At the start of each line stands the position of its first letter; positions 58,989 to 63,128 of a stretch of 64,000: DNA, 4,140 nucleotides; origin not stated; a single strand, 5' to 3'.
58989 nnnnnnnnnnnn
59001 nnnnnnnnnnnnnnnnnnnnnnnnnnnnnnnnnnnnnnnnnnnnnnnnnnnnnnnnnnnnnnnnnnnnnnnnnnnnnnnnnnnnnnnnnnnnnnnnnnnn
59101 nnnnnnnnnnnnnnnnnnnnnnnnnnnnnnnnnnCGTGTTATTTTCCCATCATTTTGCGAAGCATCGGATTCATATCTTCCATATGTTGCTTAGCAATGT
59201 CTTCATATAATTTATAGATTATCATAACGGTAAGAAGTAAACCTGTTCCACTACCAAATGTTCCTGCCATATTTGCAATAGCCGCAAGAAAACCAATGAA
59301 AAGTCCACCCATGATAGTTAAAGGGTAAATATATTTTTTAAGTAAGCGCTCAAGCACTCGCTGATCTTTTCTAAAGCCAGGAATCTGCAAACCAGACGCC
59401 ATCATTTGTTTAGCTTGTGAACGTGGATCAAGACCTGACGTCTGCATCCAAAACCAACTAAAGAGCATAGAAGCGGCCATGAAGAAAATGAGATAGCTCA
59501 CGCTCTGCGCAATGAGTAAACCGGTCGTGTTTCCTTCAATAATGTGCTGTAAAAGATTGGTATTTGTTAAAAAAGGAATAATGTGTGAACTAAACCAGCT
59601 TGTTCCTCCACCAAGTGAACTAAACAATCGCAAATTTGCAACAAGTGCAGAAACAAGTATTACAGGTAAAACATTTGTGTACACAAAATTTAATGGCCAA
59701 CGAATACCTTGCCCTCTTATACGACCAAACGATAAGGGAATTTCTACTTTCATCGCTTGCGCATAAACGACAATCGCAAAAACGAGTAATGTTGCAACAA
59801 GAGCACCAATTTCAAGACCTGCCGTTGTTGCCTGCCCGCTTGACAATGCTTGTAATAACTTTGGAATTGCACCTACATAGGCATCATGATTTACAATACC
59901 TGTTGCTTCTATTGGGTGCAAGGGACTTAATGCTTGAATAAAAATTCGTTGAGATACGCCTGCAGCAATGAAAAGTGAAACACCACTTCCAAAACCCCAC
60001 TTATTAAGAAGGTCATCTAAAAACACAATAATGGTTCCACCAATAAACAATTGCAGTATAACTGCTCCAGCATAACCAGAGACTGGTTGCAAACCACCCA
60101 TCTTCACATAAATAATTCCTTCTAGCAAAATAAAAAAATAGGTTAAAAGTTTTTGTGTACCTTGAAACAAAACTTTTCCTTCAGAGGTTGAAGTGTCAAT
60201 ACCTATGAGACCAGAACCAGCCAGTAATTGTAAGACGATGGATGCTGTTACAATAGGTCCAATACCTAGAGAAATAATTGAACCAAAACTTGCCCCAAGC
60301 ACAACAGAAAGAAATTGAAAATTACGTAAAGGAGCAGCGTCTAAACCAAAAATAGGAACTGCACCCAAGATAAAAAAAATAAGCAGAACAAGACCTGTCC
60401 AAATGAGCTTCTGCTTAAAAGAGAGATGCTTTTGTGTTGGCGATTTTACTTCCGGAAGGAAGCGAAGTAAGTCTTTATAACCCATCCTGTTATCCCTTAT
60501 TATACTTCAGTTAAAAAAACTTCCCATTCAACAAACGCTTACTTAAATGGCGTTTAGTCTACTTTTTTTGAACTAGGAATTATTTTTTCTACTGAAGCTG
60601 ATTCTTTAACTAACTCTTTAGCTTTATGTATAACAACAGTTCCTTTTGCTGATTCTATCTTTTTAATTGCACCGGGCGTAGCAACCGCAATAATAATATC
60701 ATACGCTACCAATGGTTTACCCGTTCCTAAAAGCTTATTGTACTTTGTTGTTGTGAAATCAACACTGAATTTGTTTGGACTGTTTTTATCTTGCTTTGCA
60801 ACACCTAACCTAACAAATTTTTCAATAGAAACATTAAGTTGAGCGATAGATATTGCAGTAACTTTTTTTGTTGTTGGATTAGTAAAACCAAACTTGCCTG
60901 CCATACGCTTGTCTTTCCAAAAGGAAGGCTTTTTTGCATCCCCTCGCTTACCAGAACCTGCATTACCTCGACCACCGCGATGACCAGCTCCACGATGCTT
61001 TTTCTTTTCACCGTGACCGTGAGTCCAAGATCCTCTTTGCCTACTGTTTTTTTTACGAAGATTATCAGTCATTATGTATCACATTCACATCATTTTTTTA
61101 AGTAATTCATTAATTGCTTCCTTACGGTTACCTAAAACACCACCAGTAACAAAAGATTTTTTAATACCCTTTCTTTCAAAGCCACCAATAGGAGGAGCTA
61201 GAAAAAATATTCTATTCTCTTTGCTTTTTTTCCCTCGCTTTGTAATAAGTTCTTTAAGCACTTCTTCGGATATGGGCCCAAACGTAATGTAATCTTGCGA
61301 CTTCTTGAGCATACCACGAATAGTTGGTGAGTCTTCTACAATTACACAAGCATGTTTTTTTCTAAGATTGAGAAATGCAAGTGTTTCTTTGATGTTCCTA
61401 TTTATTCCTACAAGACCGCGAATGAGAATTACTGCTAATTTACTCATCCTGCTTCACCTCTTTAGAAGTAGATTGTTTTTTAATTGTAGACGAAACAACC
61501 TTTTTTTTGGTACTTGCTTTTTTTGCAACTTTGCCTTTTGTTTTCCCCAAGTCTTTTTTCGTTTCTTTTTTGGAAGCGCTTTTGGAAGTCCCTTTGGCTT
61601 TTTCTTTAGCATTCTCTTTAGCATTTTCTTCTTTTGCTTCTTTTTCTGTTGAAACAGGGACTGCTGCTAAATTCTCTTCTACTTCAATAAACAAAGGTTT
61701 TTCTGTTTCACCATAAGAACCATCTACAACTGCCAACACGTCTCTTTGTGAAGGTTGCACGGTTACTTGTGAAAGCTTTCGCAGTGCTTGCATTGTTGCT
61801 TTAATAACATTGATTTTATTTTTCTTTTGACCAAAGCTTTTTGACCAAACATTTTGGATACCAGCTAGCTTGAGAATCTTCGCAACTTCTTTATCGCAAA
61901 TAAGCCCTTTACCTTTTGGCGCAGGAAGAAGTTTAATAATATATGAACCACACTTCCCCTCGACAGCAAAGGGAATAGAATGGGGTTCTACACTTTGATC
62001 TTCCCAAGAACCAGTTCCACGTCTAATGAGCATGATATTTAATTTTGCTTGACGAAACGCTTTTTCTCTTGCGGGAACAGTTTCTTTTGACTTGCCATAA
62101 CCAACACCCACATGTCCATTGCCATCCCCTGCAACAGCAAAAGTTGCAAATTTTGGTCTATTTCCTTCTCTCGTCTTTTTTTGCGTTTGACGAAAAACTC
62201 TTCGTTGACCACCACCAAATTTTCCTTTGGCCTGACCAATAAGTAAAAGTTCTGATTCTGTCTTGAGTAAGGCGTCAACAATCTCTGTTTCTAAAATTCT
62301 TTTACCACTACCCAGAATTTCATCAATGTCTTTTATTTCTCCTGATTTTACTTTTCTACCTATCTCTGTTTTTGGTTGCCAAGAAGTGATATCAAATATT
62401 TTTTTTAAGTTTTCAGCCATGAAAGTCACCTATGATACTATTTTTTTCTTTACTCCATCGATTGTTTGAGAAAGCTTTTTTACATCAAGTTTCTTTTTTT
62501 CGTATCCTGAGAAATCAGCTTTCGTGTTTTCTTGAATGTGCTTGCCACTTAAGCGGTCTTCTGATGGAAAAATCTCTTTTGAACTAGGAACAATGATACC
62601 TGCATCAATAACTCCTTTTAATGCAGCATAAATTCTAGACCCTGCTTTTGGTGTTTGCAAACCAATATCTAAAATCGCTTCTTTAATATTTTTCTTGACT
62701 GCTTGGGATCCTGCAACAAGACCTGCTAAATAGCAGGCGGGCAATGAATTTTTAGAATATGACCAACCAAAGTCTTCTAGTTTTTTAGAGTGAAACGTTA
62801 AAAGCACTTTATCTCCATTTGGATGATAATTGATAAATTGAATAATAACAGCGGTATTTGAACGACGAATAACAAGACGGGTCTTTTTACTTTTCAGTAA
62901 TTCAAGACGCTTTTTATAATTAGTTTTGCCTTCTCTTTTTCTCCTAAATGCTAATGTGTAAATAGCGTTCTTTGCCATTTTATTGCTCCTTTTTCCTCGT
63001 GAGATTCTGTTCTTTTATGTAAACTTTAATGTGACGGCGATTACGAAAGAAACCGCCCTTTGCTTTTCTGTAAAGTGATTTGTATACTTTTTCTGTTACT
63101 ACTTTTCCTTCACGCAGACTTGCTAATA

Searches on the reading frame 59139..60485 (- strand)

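Call 24: search_protein_families(library=pfam, proteins=[window:59139-60485:-], max_evalue=0.00001)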
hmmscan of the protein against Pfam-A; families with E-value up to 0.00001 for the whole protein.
window:59139-60485:- (448 aa): 1 family
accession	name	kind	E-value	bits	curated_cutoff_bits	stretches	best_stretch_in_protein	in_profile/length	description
PF00344.25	SecY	-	5.9e-64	216.8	32.2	1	69-427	1-306/306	SecY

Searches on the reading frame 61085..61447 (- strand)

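Call 24: search_protein_families(library=pfam, proteins=[window:61085-61447:-], max_evalue=0.00001)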
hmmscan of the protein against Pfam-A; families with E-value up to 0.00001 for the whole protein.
window:61085-61447:- (120 aa): 1 family
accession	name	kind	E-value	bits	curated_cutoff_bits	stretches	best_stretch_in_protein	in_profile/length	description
PF00327.25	Ribosomal_L30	-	1.3e-15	57.4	23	1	4-54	1-51/51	Ribosomal protein L30p/L7e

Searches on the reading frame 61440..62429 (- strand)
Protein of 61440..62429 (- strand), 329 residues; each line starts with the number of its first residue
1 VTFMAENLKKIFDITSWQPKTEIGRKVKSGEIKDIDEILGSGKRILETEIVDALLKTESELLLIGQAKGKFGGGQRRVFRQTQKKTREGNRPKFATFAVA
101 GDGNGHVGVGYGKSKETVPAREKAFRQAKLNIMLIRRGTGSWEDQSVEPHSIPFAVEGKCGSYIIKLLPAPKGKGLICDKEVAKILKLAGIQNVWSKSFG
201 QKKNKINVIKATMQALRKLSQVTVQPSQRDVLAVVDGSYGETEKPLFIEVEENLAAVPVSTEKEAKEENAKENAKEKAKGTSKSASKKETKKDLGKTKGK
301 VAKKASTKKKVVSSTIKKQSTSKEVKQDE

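Call 24: search_protein_families(library=pfam, proteins=[window:61440-62429:-], max_evalue=0.00001)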
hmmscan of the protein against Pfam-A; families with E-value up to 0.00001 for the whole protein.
window:61440-62429:- (329 aa): 2 families
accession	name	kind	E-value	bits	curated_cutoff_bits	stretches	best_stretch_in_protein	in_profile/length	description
PF03719.21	Ribosomal_S5_C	-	5.4e-22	77.5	21.5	1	158-222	1-64/71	Ribosomal protein S5, C-terminal domain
PF00333.26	Ribosomal_S5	-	3.7e-18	65.7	27.1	1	80-135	9-64/65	Ribosomal protein S5, N-terminal domain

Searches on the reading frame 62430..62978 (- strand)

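Call 24: search_protein_families(library=pfam, proteins=[window:62430-62978:-], max_evalue=0.00001)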
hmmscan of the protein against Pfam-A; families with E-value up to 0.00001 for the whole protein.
window:62430-62978:- (182 aa): 1 family
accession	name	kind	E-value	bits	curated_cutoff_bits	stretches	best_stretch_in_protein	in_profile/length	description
PF17144.9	Ribosomal_L5e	-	1.9e-25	90.3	27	2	7-96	3-99/163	Ribosomal large subunit proteins 60S L5, and 50S L18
